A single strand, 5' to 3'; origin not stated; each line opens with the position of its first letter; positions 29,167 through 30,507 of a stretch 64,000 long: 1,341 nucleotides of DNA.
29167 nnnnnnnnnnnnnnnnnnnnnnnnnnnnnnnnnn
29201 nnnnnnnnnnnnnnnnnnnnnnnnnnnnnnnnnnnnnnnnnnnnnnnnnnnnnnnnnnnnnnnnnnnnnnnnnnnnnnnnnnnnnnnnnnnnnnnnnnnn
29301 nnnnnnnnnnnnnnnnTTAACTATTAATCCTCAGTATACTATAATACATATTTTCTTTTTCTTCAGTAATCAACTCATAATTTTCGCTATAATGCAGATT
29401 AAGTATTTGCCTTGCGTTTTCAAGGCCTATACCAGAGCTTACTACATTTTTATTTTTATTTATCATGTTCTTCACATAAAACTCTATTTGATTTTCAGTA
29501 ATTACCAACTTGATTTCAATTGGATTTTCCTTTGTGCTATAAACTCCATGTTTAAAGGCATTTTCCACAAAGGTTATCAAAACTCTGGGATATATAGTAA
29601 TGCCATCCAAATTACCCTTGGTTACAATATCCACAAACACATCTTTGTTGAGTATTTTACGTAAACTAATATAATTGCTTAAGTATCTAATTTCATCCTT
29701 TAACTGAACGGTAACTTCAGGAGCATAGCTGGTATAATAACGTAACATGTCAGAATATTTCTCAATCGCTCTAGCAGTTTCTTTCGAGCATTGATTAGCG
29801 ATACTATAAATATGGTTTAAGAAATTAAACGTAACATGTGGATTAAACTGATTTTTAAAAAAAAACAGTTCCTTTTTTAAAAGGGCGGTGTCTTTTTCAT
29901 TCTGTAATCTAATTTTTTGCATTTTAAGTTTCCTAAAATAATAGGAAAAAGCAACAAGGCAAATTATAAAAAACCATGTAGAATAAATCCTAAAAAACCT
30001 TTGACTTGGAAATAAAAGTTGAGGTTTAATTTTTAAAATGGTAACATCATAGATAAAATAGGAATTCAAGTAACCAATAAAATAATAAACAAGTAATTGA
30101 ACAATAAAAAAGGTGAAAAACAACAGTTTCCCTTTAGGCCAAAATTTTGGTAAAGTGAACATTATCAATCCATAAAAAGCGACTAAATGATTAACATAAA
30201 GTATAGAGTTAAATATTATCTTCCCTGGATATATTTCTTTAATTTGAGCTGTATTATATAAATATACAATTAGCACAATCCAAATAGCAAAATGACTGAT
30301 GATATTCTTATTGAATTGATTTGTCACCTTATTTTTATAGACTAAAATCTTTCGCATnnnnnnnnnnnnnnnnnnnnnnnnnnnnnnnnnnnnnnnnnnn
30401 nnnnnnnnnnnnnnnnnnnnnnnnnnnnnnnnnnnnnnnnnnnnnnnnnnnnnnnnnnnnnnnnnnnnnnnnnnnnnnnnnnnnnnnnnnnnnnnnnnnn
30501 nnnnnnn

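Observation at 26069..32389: Duplicated and eroding [membrane histidine kinase - LytTR regulator - prolyl oligopeptidase] array wedged between two GG-leader peptide loci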

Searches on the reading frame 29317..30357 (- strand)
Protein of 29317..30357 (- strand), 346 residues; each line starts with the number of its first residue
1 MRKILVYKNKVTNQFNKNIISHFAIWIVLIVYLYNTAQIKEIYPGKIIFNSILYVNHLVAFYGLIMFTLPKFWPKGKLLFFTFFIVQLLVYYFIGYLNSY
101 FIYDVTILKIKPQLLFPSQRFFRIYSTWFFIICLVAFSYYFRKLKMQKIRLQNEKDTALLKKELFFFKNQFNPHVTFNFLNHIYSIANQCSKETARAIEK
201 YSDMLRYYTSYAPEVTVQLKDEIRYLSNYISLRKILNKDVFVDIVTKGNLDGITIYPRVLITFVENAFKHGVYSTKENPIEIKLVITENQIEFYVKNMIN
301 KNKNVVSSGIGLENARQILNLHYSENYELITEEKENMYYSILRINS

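Call 3: search_protein_families(library=pfam, proteins=[window:29317-30357:-], max_evalue=0.01)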
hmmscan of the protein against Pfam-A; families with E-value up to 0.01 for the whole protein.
window:29317-30357:- (346 aa): 1 family
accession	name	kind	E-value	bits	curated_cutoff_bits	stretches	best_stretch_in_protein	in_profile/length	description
PF06580.19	His_kinase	-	3.5e-15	56.5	25.2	1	163-237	2-77/81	Histidine kinase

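Call 28: find_homologous_proteins(query=window:29317-30357:-, max_evalue=1e-10)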
Query window:29317-30357:- (346 aa): 221 proteins with E <= 1e-10 among 1387 candidates; the best 120 are listed.
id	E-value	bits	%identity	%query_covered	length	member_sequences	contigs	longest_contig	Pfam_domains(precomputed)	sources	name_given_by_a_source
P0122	2.9e-221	752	100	100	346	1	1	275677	PF06580.20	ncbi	-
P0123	1.9e-111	391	52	99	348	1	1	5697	PF06580.20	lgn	-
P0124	7.2e-107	376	53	95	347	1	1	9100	PF06580.20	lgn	-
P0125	6.7e-100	353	51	95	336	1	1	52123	PF06580.20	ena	-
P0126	1.3e-96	342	52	95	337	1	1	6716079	PF06580.20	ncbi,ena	-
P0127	4.6e-96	340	39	95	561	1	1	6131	PF06580.20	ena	-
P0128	8.7e-81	290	45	88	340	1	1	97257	PF06580.20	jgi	jgi:two-component system, LytTR family, sensor kinase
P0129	8.4e-67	244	44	91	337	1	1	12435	PF06580.20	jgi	jgi:sensor histidine kinase YesM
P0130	6.4e-64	234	37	95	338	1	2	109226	PF06580.20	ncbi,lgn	-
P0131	8.7e-63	231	54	58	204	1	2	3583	PF06580.20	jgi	jgi:sensor histidine kinase YesM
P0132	1.8e-62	230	39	95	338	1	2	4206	PF06580.20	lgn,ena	-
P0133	1.8e-60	223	39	96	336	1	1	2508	PF06580.20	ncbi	-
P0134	3.8e-59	219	37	93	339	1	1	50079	PF06580.20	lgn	-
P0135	4.1e-59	219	37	95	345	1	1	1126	PF06580.20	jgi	jgi:hypothetical protein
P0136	7.9e-58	214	49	63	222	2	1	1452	PF06580.20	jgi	jgi:two-component system, LytTR family, sensor kinase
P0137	9.2e-58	214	40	95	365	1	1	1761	PF06580.20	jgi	jgi:two-component system, LytTR family, sensor kinase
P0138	9.2e-58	214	37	94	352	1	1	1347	PF06580.20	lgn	-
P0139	8.3e-56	208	41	95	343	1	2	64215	PF06580.20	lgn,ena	-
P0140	7.2e-55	205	36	96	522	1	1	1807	PF06580.20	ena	-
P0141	1.6e-54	204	37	92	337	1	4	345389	PF06580.20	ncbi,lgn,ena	-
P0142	2.0e-54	203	35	95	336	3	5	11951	PF06580.20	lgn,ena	-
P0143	2.2e-54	203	41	95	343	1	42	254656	PF06580.20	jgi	jgi:sensor histidine kinase YesM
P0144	2.5e-54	203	37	93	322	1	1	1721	PF06580.20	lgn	-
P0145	6.7e-54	202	36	92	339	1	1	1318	PF06580.20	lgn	-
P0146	8.0e-54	201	40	97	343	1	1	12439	PF06580.20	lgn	-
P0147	1.4e-53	201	40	95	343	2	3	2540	PF06580.20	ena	-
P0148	1.7e-53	200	38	95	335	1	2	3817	PF06580.20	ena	-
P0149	2.0e-53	200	37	92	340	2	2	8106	PF06580.20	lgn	-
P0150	2.5e-53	200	39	95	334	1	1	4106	PF06580.20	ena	-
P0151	2.8e-53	200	36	94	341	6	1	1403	PF06580.20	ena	-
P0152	3.8e-53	199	38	95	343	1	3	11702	PF06580.20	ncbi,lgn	-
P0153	4.2e-53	199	38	95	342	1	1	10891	PF06580.20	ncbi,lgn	-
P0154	2.7e-52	196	36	94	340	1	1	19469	PF06580.20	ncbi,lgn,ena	-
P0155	1.6e-51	194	37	92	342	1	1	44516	PF06580.20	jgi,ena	-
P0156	1.8e-51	194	35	93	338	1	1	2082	PF06580.20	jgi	jgi:two-component system, LytTR family, sensor kinase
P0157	2.8e-51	193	36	93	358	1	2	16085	PF06580.20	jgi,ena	jgi:two-component system LytT family sensor kinase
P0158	2.9e-51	193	37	92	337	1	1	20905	PF06580.20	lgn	-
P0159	8.3e-51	191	49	61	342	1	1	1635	PF06580.20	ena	-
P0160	1.0e-50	191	37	90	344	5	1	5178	PF06580.20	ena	-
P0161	1.8e-50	190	37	95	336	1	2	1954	PF06580.20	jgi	jgi:sensor histidine kinase YesM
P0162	2.2e-50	190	34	94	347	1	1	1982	PF06580.20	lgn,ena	-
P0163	6.1e-50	189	37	90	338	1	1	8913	PF06580.20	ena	-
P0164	9.9e-50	188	37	92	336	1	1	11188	PF06580.20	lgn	-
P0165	6.8e-49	185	38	83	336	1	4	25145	PF06580.20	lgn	-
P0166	1.1e-48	184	37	94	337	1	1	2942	PF06580.20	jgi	jgi:two-component system LytT family sensor kinase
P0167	1.4e-48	184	35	95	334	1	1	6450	PF06580.20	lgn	-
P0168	1.5e-48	184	35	98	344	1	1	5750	PF06580.20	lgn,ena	-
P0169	1.9e-48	184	37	95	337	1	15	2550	PF06580.20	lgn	-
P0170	2.3e-48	183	37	95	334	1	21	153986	PF06580.20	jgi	jgi:two-component system LytT family sensor kinase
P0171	5.4e-48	182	36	85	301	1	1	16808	PF06580.20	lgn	-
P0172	6.3e-48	182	35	86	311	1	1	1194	PF06580.20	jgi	jgi:hypothetical protein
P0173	1.6e-47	181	37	93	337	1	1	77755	PF06580.20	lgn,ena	-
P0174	2.0e-47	180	37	93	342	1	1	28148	PF06580.20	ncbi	-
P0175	3.3e-47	180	37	94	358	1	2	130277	PF06580.20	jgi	jgi:two-component system LytT family sensor kinase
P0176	4.4e-47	179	34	95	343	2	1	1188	PF06580.20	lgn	-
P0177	5.6e-47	179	35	96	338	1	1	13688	PF06580.20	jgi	jgi:LytS/YehU family sensor histidine kinase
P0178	6.7e-47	179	37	81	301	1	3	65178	PF06580.20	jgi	jgi:two-component system LytT family sensor kinase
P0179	9.3e-47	178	35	95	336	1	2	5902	PF06580.20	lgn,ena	-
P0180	1.6e-46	177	36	87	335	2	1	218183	PF06580.20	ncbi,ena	-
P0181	2.3e-46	177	37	94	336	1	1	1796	PF06580.20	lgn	-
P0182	2.5e-46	177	36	95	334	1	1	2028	PF06580.20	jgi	jgi:two-component system LytT family sensor kinase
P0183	2.5e-46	177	35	95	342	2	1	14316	PF06580.20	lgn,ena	-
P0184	8.1e-46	175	41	66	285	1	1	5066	PF06580.20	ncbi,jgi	-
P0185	1.1e-45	175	48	55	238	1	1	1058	PF06580.20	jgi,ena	-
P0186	5.4e-45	172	36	92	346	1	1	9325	PF06580.20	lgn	-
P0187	8.1e-45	172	42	63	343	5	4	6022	PF06580.20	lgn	-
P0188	8.1e-44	168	36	95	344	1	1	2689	PF06580.20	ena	-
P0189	9.3e-44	168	37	83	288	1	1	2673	PF06580.20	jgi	jgi:two-component system LytT family sensor kinase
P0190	1.1e-43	168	34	94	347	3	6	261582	PF06580.20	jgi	jgi:two-component system LytT family sensor kinase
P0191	1.2e-43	168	34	96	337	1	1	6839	PF06580.20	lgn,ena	-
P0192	4.8e-42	163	40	60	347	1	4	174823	PF06580.20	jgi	jgi:two-component system LytT family sensor kinase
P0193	6.2e-42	162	36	94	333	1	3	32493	PF06580.20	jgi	jgi:two-component system LytT family sensor kinase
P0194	2.1e-41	160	34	93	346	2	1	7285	PF06580.20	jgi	jgi:sensor histidine kinase YesM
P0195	2.3e-41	160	34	94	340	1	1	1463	PF06580.20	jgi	jgi:two-component system, LytTR family, sensor kinase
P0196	2.6e-41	160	36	95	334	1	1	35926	PF06580.20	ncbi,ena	-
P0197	2.8e-41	160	46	53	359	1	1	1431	PF06580.20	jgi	jgi:sensor histidine kinase YesM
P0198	3.4e-41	160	32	97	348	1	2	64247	PF06580.20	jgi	jgi:two-component system, LytTR family, sensor kinase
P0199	7.7e-41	159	34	95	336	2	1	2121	PF06580.20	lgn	-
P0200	1.1e-40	158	35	81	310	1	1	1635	PF06580.20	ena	-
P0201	1.2e-40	158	34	95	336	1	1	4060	PF06580.20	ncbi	-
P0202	1.4e-40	158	34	92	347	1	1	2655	PF06580.20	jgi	jgi:two-component system LytT family sensor kinase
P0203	1.5e-40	158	42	60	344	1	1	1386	PF06580.20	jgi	jgi:two-component system, LytTR family, sensor kinase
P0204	2.1e-40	157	35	95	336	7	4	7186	PF06580.20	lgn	-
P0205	2.1e-40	157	35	93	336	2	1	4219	PF06580.20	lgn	-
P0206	4.0e-40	156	35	91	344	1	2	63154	PF06580.20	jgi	jgi:two-component system LytT family sensor kinase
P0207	1.1e-39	155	35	95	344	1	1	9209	PF06580.20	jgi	jgi:two-component system LytT family sensor kinase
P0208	1.4e-39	155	33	94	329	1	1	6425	PF06580.20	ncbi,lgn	-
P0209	2.3e-39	154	33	94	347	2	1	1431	PF06580.20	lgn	-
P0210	2.9e-39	153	34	92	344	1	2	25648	PF06580.20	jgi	jgi:two-component system, LytTR family, sensor kinase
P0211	1.1e-38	151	45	54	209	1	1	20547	PF06580.20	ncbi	-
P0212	7.3e-38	149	37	84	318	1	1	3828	PF06580.20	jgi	jgi:LytS/YehU family sensor histidine kinase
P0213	1.3e-36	145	42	60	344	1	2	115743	PF06580.20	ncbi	-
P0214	1.0e-35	142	40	69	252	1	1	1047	PF06580.20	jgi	jgi:LytS/YehU family sensor histidine kinase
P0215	3.6e-35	140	33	89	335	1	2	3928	PF06580.20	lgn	-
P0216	1.1e-33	135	38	62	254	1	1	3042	PF06580.20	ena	-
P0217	7.0e-33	132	42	64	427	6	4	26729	PF06580.20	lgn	-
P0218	1.4e-32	131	41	59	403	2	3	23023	PF06580.20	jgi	jgi:two-component system LytT family sensor kinase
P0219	2.6e-32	131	41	59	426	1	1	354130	PF06580.20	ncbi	-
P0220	5.9e-31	126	43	59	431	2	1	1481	PF06580.20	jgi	jgi:hypothetical protein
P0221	1.2e-30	125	34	81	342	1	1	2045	PF06580.20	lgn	-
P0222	1.3e-30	125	34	81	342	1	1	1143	PF06580.20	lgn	-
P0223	2.0e-30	124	38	60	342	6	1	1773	PF06580.20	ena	-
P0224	6.7e-30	123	37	65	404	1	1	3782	PF06580.20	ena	-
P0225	1.0e-29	122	38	59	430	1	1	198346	PF06580.20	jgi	jgi:hypothetical protein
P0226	7.2e-29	119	40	59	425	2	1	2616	PF06580.20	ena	-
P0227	7.9e-29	119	39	59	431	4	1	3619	PF06580.20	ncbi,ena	-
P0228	2.0e-28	118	34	70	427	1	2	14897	PF06580.20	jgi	jgi:two-component system, LytTR family, sensor kinase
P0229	5.5e-28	116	39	59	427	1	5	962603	PF06580.20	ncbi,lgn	-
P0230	6.4e-28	116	38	59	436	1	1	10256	PF06580.20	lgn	-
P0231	6.9e-28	116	34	76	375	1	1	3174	PF06580.20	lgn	-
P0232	1.5e-27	115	35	77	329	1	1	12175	PF06580.20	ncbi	-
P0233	1.5e-27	115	42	57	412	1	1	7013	PF06580.20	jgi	jgi:hypothetical protein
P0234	1.7e-27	115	30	94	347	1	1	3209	PF06580.20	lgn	-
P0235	4.2e-27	113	36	64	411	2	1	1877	PF06580.20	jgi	-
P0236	4.2e-27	113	37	59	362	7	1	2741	PF06580.20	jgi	-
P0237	6.2e-27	113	31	92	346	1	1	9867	PF06580.20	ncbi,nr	ncbi:MAG TPA: histidine kinase [Flavitalea sp.]|nr:histidine kinase [Flavitalea sp.]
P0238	1.0e-26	112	40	57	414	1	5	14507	PF06580.20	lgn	-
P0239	1.1e-26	112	34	73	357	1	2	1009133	PF06580.20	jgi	jgi:two-component system, LytTR family, sensor kinase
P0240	5.0e-26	110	33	94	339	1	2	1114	PF06580.20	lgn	-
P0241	5.8e-26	110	35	70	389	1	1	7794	PF06580.20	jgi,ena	-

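Call 29: find_encoding_contigs(protein=P0126, flank=10000, max_places=2)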
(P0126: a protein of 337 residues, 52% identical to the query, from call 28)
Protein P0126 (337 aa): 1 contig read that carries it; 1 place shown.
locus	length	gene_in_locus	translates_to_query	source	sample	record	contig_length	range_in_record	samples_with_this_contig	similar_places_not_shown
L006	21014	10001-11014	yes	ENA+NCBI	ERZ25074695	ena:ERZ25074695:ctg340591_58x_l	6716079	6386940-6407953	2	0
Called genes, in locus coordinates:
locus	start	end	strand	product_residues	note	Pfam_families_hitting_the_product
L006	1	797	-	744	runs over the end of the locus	PF00270:DEAD (weak), PF05970:PIF1, PF13245:AAA_19, PF13401:AAA_22 (weak), PF13604:AAA_30, PF14493:HTH_40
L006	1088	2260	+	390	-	PF11301:DUF3103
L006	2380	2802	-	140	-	-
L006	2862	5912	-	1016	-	PF04738:Lant_dehydr_N, PF14028:Lant_dehydr_C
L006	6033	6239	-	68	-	-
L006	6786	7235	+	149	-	-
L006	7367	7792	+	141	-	-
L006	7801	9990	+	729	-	PF02897:Peptidase_S9_N, PF00326:Peptidase_S9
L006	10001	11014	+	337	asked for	PF06580:His_kinase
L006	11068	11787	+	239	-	PF00072:Response_reg, PF04397:LytTR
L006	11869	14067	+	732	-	PF02897:Peptidase_S9_N, PF00326:Peptidase_S9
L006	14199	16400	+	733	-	PF02897:Peptidase_S9_N, PF00326:Peptidase_S9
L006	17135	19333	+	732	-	PF02897:Peptidase_S9_N, PF00326:Peptidase_S9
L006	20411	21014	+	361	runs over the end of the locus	-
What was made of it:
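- Copy number rises to four in L006 (call 29).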

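Call 30: find_encoding_contigs(protein=P0125, flank=10000, max_places=2)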
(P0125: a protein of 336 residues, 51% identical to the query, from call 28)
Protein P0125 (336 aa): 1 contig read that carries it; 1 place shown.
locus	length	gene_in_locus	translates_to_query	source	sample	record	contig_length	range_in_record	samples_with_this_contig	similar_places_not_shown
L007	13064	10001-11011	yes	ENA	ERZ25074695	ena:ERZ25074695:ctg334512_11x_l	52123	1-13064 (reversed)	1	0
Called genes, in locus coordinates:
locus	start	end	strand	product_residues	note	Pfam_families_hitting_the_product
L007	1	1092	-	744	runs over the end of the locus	PF00270:DEAD (weak), PF05970:PIF1, PF13245:AAA_19, PF13401:AAA_22 (weak), PF13604:AAA_30, PF14493:HTH_40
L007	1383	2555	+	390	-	PF11301:DUF3103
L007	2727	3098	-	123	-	-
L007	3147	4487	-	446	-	PF04738:Lant_dehydr_N, PF14028:Lant_dehydr_C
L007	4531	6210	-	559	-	PF04738:Lant_dehydr_N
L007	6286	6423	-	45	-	-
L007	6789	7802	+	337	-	PF06580:His_kinase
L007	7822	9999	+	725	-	PF02897:Peptidase_S9_N, PF00326:Peptidase_S9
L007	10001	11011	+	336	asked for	PF06580:His_kinase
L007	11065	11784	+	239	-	PF00072:Response_reg, PF04397:LytTR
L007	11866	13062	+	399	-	?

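Call 31: find_encoding_contigs(protein=P0128, flank=10000, max_places=2)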
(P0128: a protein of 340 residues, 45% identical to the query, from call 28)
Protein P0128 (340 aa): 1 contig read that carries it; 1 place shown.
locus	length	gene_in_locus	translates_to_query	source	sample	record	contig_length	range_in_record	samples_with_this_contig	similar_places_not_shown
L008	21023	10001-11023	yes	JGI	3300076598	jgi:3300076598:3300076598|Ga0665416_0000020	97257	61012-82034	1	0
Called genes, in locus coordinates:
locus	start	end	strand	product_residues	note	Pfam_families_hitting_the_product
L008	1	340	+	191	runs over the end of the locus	-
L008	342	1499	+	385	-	PF26002:Beta-barrel_AprE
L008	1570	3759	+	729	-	PF03412:Peptidase_C39, PF00664:ABC_membrane, PF00005:ABC_tran, PF02463:SMC_N (faint)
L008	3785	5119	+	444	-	PF02321:OEP (weak)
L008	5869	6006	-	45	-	-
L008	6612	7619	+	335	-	PF06580:His_kinase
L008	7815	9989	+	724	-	PF02897:Peptidase_S9_N, PF00326:Peptidase_S9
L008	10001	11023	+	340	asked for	PF06580:His_kinase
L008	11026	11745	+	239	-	PF00072:Response_reg, PF04397:LytTR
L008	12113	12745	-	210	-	PF13489:Methyltransf_23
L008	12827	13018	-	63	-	PF00313:CSD, PF08206:OB_RNB (weak)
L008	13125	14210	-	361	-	PF00216:Bac_DNA_binding (faint), PF18175:HU-CCDC81_bac_2, PF05036:SPOR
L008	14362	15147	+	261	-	PF00480:ROK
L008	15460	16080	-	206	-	PF21176:RecR_HhH, PF02132:RecR_ZnF (weak), PF01751:Toprim, PF13662:Toprim_4, PF21175:RecR_C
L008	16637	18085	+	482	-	PF00474:SSF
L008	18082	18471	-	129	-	PF00072:Response_reg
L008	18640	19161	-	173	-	PF08534:Redoxin, PF00578:AhpC-TSA, PF00085:Thioredoxin (weak)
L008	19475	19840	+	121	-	PF05635:23S_rRNA_IVP, PF22296:bAvd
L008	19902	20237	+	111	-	PF00436:SSB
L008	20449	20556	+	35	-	-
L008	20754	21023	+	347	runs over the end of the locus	PF07603:Lcl_C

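Call 36: find_encoding_contigs(protein=P0130, flank=10000, max_places=2)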
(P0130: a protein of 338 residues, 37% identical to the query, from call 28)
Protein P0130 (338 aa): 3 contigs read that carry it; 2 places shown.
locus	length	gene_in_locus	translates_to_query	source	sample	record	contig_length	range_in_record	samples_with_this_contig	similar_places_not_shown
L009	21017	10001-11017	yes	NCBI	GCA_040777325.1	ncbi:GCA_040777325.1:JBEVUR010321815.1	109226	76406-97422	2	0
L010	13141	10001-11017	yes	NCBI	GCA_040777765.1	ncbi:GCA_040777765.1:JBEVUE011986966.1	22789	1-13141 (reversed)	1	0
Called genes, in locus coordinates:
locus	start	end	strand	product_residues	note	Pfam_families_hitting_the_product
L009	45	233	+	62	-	-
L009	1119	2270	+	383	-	PF25917:BSH_RND (weak), PF26002:Beta-barrel_AprE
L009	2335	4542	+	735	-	PF03412:Peptidase_C39, PF00664:ABC_membrane, PF00005:ABC_tran, PF02463:SMC_N (faint)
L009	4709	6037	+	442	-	PF02321:OEP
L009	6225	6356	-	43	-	-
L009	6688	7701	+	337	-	PF06580:His_kinase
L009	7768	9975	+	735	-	PF02897:Peptidase_S9_N, PF00326:Peptidase_S9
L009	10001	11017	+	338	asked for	PF06580:His_kinase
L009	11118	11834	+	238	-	PF00072:Response_reg, PF04397:LytTR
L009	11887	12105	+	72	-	-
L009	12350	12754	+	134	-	PF00239:Resolvase, PF02796:HTH_7 (weak)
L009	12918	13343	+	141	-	-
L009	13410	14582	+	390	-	-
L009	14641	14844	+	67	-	-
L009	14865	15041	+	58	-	-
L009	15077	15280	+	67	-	-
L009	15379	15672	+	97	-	-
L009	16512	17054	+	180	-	-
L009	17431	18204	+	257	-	-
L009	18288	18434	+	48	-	-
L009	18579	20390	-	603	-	PF07081:DUF1349 (weak)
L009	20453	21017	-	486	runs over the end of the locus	PF00652:Ricin_B_lectin, PF14200:RicinB_lectin_2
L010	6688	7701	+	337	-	PF06580:His_kinase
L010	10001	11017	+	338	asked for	PF06580:His_kinase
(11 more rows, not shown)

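Call 37: find_encoding_contigs(protein=P0143, flank=10000, max_places=3)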
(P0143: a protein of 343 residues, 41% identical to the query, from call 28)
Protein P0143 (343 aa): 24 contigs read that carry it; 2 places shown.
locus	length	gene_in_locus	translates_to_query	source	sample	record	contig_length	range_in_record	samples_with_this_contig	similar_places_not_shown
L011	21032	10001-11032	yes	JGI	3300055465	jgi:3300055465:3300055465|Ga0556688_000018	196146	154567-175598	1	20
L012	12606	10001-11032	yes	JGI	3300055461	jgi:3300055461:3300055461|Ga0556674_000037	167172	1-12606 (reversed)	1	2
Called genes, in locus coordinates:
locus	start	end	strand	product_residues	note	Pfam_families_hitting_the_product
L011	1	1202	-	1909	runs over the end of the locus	-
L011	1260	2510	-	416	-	-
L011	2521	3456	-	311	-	PF00892:EamA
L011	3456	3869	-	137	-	PF04241:DUF423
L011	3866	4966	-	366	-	PF14771:DUF4476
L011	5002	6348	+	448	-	PF03435:Sacchrp_dh_NADP, PF16653:Sacchrp_dh_C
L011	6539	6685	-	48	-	PF28317:Lant_leader_dom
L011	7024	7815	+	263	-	PF06580:His_kinase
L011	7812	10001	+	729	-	PF02897:Peptidase_S9_N, PF00326:Peptidase_S9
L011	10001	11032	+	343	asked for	PF06580:His_kinase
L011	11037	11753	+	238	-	PF00072:Response_reg, PF04397:LytTR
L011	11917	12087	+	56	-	PF28317:Lant_leader_dom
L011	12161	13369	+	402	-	PF05139:Erythro_esteras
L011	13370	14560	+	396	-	PF05147:LANC_like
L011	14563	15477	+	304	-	PF00296:Bac_luciferase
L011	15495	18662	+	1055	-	PF04738:Lant_dehydr_N, PF14028:Lant_dehydr_C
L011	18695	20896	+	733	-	PF03412:Peptidase_C39, PF13529:Peptidase_C39_2 (faint), PF00664:ABC_membrane, PF00005:ABC_tran, PF02463:SMC_N (faint)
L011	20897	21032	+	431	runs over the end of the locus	-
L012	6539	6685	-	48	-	PF28317:Lant_leader_dom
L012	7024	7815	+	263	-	PF06580:His_kinase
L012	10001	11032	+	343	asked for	PF06580:His_kinase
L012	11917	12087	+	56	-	PF28317:Lant_leader_dom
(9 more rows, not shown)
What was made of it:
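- Gene spacings range from overlapping to 67 nt in intact copies (calls 30, 36, 37), which fits an operon.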

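Call 38: find_encoding_contigs(protein=P0124, flank=10000, max_places=2)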
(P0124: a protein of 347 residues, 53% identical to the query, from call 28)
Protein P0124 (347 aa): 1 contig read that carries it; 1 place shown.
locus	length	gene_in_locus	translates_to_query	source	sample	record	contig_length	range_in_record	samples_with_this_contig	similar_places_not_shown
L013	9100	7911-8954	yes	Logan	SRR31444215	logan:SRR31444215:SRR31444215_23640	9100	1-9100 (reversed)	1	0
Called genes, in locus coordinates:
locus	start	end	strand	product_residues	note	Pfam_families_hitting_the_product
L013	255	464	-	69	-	-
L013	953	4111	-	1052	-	PF04738:Lant_dehydr_N, PF14028:Lant_dehydr_C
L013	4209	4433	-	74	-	-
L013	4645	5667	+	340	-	PF06580:His_kinase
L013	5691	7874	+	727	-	PF02897:Peptidase_S9_N, PF00326:Peptidase_S9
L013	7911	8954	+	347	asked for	PF06580:His_kinase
